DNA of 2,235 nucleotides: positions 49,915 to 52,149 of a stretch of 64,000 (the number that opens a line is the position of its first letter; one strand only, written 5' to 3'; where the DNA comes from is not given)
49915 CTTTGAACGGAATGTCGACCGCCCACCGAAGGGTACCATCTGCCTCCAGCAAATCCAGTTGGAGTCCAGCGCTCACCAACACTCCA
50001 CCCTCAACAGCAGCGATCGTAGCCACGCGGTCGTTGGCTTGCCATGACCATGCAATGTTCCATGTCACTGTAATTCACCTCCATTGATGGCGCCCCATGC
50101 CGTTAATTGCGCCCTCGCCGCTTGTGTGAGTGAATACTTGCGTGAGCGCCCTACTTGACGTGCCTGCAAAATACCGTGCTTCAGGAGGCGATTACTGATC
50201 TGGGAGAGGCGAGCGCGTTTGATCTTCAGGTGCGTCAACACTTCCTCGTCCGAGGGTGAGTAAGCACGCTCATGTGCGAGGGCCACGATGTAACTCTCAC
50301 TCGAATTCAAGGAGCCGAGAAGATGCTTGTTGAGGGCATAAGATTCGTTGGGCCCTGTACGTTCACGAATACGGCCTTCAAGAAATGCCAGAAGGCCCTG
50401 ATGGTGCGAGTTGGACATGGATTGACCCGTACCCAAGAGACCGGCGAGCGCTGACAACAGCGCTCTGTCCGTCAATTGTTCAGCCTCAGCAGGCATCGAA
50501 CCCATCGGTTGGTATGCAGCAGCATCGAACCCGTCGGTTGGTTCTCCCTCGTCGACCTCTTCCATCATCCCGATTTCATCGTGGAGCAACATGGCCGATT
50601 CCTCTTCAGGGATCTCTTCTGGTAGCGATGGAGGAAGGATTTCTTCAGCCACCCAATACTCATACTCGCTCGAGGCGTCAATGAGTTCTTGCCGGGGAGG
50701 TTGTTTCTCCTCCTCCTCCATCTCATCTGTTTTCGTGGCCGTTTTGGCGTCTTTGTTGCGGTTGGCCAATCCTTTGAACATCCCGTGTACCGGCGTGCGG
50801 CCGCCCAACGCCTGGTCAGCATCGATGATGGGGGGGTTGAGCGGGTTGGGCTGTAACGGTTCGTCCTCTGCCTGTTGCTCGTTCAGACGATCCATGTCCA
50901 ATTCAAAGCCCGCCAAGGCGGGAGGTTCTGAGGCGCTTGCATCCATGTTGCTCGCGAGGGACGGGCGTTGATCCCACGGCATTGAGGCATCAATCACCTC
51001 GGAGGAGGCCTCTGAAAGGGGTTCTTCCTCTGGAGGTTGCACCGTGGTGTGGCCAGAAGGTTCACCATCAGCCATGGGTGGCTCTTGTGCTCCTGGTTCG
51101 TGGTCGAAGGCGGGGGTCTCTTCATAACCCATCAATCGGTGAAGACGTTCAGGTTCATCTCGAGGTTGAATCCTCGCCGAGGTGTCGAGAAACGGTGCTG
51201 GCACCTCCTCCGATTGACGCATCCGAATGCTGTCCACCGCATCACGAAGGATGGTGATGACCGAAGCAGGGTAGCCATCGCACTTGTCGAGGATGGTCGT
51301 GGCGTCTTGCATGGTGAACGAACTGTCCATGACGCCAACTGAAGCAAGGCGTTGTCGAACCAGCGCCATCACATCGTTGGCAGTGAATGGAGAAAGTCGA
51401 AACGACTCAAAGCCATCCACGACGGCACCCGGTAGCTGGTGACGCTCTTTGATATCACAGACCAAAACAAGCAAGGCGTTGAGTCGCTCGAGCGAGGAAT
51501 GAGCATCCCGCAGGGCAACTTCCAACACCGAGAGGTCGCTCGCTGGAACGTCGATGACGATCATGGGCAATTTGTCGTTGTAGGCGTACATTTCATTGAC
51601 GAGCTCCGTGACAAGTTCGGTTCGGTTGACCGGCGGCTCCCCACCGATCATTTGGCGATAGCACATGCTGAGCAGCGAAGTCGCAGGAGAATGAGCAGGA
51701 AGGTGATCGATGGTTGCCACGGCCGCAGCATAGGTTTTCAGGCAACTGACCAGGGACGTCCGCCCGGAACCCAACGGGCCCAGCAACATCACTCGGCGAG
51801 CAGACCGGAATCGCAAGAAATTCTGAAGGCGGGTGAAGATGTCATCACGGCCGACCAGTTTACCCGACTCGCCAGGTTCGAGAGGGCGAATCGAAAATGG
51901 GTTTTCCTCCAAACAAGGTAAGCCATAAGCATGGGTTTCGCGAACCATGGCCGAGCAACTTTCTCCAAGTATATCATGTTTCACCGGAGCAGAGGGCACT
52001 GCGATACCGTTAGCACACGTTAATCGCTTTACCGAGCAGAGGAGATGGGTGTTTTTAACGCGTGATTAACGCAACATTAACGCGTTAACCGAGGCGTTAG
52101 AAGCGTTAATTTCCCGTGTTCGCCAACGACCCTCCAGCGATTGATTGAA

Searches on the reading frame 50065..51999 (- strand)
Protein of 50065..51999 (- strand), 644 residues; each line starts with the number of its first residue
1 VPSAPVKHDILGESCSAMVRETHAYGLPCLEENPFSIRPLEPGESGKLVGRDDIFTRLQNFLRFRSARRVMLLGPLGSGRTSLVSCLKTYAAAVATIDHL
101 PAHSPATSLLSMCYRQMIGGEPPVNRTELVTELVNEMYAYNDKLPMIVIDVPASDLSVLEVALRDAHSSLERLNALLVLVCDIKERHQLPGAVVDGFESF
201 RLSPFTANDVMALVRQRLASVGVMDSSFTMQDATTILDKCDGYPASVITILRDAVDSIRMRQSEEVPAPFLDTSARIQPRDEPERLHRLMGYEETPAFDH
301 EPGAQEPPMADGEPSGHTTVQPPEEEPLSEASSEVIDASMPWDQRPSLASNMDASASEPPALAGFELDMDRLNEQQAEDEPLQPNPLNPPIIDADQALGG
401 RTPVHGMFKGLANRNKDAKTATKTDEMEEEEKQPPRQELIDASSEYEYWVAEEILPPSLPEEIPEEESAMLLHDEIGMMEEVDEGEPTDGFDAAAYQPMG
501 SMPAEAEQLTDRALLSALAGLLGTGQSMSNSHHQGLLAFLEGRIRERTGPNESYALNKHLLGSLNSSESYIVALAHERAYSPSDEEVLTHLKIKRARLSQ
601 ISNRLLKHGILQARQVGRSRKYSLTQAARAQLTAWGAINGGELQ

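Call 6: search_protein_families(library=pfam, proteins=[window:50065-51999:-])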
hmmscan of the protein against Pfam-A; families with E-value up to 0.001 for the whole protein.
window:50065-51999:- (644 aa): 1 family
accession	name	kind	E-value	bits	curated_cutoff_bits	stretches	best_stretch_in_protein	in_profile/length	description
PF13191.12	AAA_16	-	2.4e-05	25.4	32.6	1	47-147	1-104/167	AAA ATPase domain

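Call 13: search_protein_families(library=ncbifam, proteins=[window:50065-51948:-], max_evalue=0.01)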
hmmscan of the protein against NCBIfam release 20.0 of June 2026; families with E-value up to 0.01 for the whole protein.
window:50065-51948:- (627 aa): 0 families

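Call 14: search_solved_structures(query=window:50065-51948:-, max_evalue=1)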
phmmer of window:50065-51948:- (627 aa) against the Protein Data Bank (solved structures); distinct sequences matched with E-value up to 1: 5.
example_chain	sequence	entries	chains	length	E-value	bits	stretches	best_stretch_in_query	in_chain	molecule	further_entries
6vvo_B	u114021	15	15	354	0.016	16.9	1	23-72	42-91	Replication factor C subunit 2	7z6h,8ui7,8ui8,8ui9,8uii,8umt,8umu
9uiq_B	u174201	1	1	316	0.016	16.9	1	24-72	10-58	Replication factor C subunit 2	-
13ct_A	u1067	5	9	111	0.079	14.6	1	551-615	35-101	Transcriptional regulator, ArsR family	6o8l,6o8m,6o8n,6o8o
6o8k_A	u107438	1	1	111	0.093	14.4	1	551-615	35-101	Transcriptional regulator, ArsR family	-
8xzv_E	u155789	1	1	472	0.59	11.7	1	284-348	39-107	Fructokinase-like 1, chloroplastic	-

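Call 15: find_homologous_proteins(query=window:50065-51948:-, max_evalue=0.001)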
Query window:50065-51948:- (627 aa): 160 proteins with E <= 0.001 among 8000 candidates; the best 120 are listed.
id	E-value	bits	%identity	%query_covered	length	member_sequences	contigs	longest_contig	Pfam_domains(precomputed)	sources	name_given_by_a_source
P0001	0.0e+0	1384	99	100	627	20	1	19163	-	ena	-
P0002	0.0e+0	1258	91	100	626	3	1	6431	PF13191.13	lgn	-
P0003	0.0e+0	1094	80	100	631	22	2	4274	PF13191.13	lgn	-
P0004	0.0e+0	1084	79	100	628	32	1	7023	-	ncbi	-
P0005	0.0e+0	1077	79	100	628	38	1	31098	PF13191.13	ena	-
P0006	0.0e+0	1074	78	100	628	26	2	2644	PF13191.13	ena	-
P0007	0.0e+0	1068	79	100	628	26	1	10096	PF13191.13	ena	-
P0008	1.4e-291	986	75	100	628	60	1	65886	PF13191.13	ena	-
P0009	2.3e-291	986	75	100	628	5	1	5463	PF13191.13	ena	-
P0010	3.6e-290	982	74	100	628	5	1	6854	-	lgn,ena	-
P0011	4.2e-270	915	70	100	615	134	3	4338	-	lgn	-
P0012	3.5e-248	843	65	99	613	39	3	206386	PF13191.13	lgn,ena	-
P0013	3.6e-248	843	75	84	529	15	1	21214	-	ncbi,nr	ncbi:MAG: hypothetical protein CL972_02845 [Euryarchaeota archaeon]|nr:hypothetical protein [Euryarc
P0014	1.2e-247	841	65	99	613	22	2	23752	PF13191.13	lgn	-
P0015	4.2e-247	840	65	99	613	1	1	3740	PF13191.13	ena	-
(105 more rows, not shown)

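Call 17: find_related_loci(query=A2, collection=genome_contigs, flank=6000)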
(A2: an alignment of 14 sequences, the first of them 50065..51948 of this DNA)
Query A2 (627 aa) in genome_contigs; peptide patterns used: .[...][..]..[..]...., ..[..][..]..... (x = any residue, [..] = any of these).
186 stretches matched a pattern; 119 encode a relative of the query (tblastn E <= 1e-3); the best 80 are kept; 78 distinct loci.
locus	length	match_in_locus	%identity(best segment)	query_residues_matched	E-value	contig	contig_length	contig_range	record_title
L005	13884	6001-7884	79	1-627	0e+0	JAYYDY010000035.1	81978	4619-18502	MAG: Thermoplasmatota archaeon isolate XS_MAG49 XS_MAG49_0035, whole genome shotgun sequence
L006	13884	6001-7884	79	1-627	0e+0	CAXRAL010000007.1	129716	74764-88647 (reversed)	MAG: Candidatus Poseidoniaceae archaeon isolate YZ09aB_8.77 genome assembly, contig: k141_182644, whole genome shotgun s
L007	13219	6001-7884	79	1-627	0e+0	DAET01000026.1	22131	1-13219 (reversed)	MAG TPA_asm: Euryarchaeota archaeon UBA486 UBA486_contig_16716, whole genome shotgun sequence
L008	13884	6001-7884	79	1-627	0e+0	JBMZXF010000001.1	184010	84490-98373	MAG: Poseidonia sp. isolate ME_XS_2302_4_bin_75 ME_XS_2302_4_bin_75_0, whole genome shotgun sequence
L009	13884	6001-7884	75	1-627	0e+0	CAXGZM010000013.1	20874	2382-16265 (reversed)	MAG TPA_asm: uncultured euryarchaeote isolate SRR12479814_binner13_Refined_2 genome assembly, contig: ERZ4874012.75, who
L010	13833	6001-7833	65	1-623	0e+0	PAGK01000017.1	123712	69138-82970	MAG: Methanobacteriota archaeon isolate MED790 42123, whole genome shotgun sequence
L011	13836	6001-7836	66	1-623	0e+0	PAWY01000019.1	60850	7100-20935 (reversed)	MAG: Methanobacteriota archaeon isolate SAT1329 158036, whole genome shotgun sequence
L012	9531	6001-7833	65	1-623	0e+0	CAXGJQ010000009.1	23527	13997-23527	MAG TPA_asm: uncultured Candidatus Poseidoniales archaeon isolate ERR315856_concoct_3 genome assembly, contig: ERZ677869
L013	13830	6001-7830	63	1-623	0e+0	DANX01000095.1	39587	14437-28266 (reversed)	MAG TPA_asm: Euryarchaeota archaeon UBA561 UBA561_contig_35958, whole genome shotgun sequence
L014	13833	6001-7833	61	1-625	0e+0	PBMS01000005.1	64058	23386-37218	MAG: Methanobacteriota archaeon isolate SP207 24476, whole genome shotgun sequence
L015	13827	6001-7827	61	1-626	0e+0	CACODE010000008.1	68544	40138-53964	MAG: uncultured Candidatus Poseidoniales archaeon isolate AH-287-P07 genome assembly, contig: AH-287-P07_NODE_8, whole g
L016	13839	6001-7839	61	1-625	0e+0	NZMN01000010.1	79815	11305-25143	MAG: Methanobacteriota archaeon isolate IN1219 27766, whole genome shotgun sequence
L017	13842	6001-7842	60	1-625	0e+0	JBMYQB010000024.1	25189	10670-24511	MAG: Poseidonia sp. isolate ME_XS_2305_bin_45 ME_XS_2305_bin_45_23, whole genome shotgun sequence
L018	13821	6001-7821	59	1-625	0e+0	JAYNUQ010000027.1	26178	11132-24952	MAG: Candidatus Poseidoniales archaeon isolate 139536_S27_maxbin_bins.tsv.039 NODE_1176_length_26178_cov_11.561957, whol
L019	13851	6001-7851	58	1-627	0e+0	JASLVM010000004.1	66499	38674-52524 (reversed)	MAG: Poseidonia sp. isolate ETNP17_MAG_14 NODE_4_length_66499_cov_11.844359, whole genome shotgun sequence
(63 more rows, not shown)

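Call 23: search_solved_structures(query=A2, max_evalue=10, show_alignments=3)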
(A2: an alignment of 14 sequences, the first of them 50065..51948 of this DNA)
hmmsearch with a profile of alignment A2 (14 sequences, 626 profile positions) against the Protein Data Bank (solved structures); distinct sequences matched with E-value up to 10: 11.
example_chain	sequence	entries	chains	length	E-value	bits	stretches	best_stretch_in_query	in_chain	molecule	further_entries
1iqp_A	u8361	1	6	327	0.12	14.3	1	30-67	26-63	RFCS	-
13ct_A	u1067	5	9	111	0.25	13.2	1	567-611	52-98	Transcriptional regulator, ArsR family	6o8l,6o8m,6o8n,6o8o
6o8k_A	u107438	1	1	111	0.3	13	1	567-611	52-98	Transcriptional regulator, ArsR family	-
4qhs_A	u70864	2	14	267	0.31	12.9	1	510-553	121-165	Flagellar regulatory protein C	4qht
6luf_A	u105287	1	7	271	0.31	12.9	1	510-553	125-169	Flagellar regulatory protein C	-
6lua_A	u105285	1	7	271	0.32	12.9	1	510-553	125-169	Flagellar regulatory protein C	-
2chg_A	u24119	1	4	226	0.82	11.5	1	30-67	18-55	REPLICATION FACTOR C SMALL SUBUNIT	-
2chq_A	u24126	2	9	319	1.2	11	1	30-67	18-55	REPLICATION FACTOR C SMALL SUBUNIT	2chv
9lgo_F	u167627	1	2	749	2.5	9.9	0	46-77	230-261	ATPase family gene 2 protein homolog B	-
7b5u_A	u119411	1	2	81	2.8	9.8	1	15-48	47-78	GntR family transcriptional regulator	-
8rhn_O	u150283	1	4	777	2.8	9.8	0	46-77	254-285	ATPase family gene 2 protein homolog B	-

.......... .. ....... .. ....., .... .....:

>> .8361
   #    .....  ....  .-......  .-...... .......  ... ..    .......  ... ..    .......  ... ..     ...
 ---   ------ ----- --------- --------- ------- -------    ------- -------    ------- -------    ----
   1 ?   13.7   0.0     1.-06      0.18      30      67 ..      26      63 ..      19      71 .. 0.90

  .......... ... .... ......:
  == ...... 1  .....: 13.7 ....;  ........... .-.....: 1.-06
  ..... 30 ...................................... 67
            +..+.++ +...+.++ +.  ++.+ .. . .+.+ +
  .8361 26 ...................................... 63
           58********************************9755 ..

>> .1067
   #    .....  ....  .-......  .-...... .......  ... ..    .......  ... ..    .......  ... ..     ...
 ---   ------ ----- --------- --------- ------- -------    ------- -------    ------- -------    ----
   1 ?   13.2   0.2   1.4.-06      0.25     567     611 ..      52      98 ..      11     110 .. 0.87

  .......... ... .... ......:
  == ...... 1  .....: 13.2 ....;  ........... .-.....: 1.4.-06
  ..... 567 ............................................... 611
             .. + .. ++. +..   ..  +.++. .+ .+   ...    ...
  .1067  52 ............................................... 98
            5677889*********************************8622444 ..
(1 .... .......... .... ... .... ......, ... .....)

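Call 30: predict_structure(alignment_id=A2)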
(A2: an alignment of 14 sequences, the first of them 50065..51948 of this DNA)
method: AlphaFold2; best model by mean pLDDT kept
length: 627 residues; sequences in the alignment: 14
mean_pLDDT: 58.7   pTM: 0.37
mean pLDDT of the five models: 58.7, 55.9, 51.9, 51.0, 40.4
residues with pLDDT >= 90: 4; 70-90: 258; 50-70: 95; < 50: 270
segments of 3 or more residues with pLDDT < 50: 1-26, 246-320, 329-350, 362-422, 428-433, 441-447, 450-493, 505-516, 526-528, 623-627
pLDDT, mean of each block of 10 residues (from residue 1): 25 30 47 75 83 80 75 85 83 86 83 83 79 77 81 82 79 77 79 75 68 78 71 69 50 32 38 36 29 28 29 35 52 35 35 58 44 37 37 44 42 42 47 48 47 42 34 29 29 49 40 45 52 71 77 86 86 86 88 83 84 75 44
secondary structure, 60 per line:
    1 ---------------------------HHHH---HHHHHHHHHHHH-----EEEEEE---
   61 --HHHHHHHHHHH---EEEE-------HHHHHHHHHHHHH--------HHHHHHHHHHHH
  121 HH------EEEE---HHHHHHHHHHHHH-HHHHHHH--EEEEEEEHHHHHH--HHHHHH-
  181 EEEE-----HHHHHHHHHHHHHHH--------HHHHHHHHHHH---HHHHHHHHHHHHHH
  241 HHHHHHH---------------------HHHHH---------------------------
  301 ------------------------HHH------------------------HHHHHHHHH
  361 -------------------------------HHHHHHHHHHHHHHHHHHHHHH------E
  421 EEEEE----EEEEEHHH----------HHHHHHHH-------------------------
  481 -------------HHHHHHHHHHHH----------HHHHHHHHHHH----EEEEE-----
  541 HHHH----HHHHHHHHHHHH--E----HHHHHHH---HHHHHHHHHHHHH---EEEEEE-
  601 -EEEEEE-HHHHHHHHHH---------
elements in order: H28-31 H35-46 E52-57 H63-73 E77-80 H88-100 H109-122 E129-132 H136-148 H150-156 E159-165 H166-171 H174-179 E181-184 H190-204 H213-223 H227-247 H269-273 H352-360 H392-413 E420-425 E430-434 H448-455 H494-505 H516-526 E531-535 H541-544 H549-560 H568-574 H578-590 E594-599 E602-607 H609-618

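Call 33: fold_search(model_id=the predicted structure, library=pdb)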
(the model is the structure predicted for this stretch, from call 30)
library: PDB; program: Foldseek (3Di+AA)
matches with E <= 10: 1706; with E <= 0.001: 674
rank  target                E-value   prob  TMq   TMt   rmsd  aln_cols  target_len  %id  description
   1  3bos_A                8.0e-08  1.00  0.24  0.55   7.1       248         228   16  Crystal structure of a putative dna replication regulator HDA (SAMA_1916) from Shewanella amazonensis sb2b at 1.75 A r (released 2008-01-15)
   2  7xc2_A                2.4e-07  1.00  0.24  0.19   9.8       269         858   16  Cryo EM structure of oligomeric complex formed by wheat CNL Sr35 and the effector AvrSr35 of the wheat stem rust patho (released 2022-09-21)
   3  7u19_C                3.5e-07  1.00  0.25  0.44   5.0       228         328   15  RFC:PCNA bound to nicked DNA (released 2022-07-06)
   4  8tw7_2                3.7e-07  1.00  0.25  0.43   7.2       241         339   16  Cryo-EM structure of S. cerevisiae Ctf18-RFC-PCNA complex in Apo state conformation I (released 2024-09-04)
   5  7tib_D                4.2e-07  1.00  0.25  0.43   7.2       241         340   16  Structure of the yeast clamp loader (Replication Factor C RFC) bound to the open sliding clamp (Proliferating Cell Nuc (released 2022-02-16)
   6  2qby_B                4.7e-07  1.00  0.27  0.43   6.3       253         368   17  Crystal structure of a heterodimer of Cdc6/Orc1 initiators bound to origin DNA (from S. solfataricus) (released 2007-09-11)
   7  8s0e_G                5.0e-07  1.00  0.23  0.39  10.7       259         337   15  H. sapiens OCCM bound to double stranded DNA (released 2024-10-02)
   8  8dr4_C                5.6e-07  1.00  0.23  0.41   5.4       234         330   14  Open state of RFC:PCNA bound to a 3' ss/dsDNA junction (DNA2) without NTD (released 2022-08-17)
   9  7jgr_G                6.0e-07  1.00  0.24  0.37   7.2       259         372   12  Structure of Drosophila ORC bound to DNA (84 bp) and Cdc6 (released 2020-09-09)
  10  7tjh_I                6.0e-07  1.00  0.23  0.36   7.2       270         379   14  S. cerevisiae ORC bound to 84 bp ARS1 DNA and Cdc6 (state 1) with flexible Orc6 N-terminal domain (released 2022-10-05)
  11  8dr0_C                6.8e-07  1.00  0.24  0.43   5.2       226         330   13  Closed state of RFC:PCNA bound to a 3' ss/dsDNA junction (released 2022-08-24)
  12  7jgr_A                6.8e-07  1.00  0.24  0.34   9.0       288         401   13  Structure of Drosophila ORC bound to DNA (84 bp) and Cdc6 (released 2020-09-09)
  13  6fo1_E                7.6e-07  1.00  0.24  0.41   9.8       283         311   15  Human R2TP subcomplex containing 1 RUVBL1-RUVBL2 hexamer bound to 1 RBD domain from RPAP3. (released 2018-04-04)
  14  7sgz_E                7.6e-07  1.00  0.23  0.38   9.8       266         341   12  Structure of the yeast Rad24-RFC loader bound to DNA and the closed 9-1-1 clamp (released 2022-03-23)
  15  7jk6_A                7.6e-07  1.00  0.23  0.35   9.2       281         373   13  Structure of Drosophila ORC in the active conformation (released 2020-09-09)
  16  2qby_A                8.1e-07  1.00  0.20  0.31  11.5       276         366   14  Crystal structure of a heterodimer of Cdc6/Orc1 initiators bound to origin DNA (from S. solfataricus) (released 2007-09-11)
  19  1fnn_A                9.7e-07  1.00  0.27  0.40   6.2       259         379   19  CRYSTAL STRUCTURE OF CDC6P FROM PYROBACULUM AEROPHILUM (released 2000-10-04)
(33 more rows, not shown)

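Call 40: search_protein_families(library=pfam, proteins=[window:50065-51948:-], max_evalue=5)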
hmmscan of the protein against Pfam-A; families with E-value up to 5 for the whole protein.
window:50065-51948:- (627 aa): 5 families
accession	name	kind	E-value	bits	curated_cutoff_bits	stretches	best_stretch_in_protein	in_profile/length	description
PF13191.12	AAA_16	-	2.2e-05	25.5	32.6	1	30-130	1-104/167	AAA ATPase domain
PF08298.17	AAA_PrkA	-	0.06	12.8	25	1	50-116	84-154/358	PrkA AAA domain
PF08100.18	Dimerisation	-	0.11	12.7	25.6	1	566-615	42-91/93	O-methyltransferase dimerisation domain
PF12972.12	NAGLU_C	-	0.15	12.1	25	1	585-625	146-189/268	Alpha-N-acetylglucosaminidase (NAGLU) C-terminal domain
PF05673.19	DUF815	-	0.18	11.4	23.8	1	34-72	37-75/249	Protein of unknown function (DUF815)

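Call 46: search_protein_representatives(alignment_id=A2)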
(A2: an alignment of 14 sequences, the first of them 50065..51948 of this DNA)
Query: 14 sequences, 626 profile positions. Proteins with E-value up to 0.001 (for the whole library): 174; up to 1e-10: 125; up to 1e-30: 78. The best 150 are listed.
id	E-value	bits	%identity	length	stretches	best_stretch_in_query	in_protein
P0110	6.0e-261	884.1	-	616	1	1-625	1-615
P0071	1.7e-258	876.1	-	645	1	1-625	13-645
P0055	1.3e-224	764.1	-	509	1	120-625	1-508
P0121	1.5e-195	668.1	-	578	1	79-625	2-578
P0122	1.8e-171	588.6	-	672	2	7-310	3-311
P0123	7.6e-158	543.6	-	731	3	1-280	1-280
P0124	7.2e-153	527.1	-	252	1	1-248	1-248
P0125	1.7e-143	496.1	-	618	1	6-622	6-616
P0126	2.8e-137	475.6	-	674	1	8-620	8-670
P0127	3.3e-132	458.9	-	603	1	10-623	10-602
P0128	8.2e-132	457.6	-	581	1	4-623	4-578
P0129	7.9e-118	411.4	-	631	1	9-619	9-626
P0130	2.1e-109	383.5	-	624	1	10-623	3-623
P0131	4.9e-84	299.7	-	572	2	4-266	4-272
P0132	5.8e-81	289.6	-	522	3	8-278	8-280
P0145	1.1e-51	192.9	-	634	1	4-615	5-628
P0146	1.2e-51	192.7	-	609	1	10-623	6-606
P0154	3.0e-47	178.2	-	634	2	530-621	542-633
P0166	4.3e-40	154.6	-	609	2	536-619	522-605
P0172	3.5e-38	148.2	-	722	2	9-242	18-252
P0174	5.4e-37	144.3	-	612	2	6-429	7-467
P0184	2.8e-34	135.4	-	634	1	8-611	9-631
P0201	1.0e-23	100.5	-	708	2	537-611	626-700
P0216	4.1e-15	72.0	-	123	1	536-611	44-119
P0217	4.8e-15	71.8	-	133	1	535-619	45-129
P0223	2.6e-14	69.4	-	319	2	533-614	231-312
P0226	1.5e-13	66.8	-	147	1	534-610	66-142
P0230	3.4e-13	65.7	-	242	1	538-611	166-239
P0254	9.0e-09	51.1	-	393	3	13-70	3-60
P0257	1.8e-08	50.1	-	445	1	466-611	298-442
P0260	5.2e-08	48.6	-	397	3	542-616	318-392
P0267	2.4e-06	43.1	-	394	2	516-607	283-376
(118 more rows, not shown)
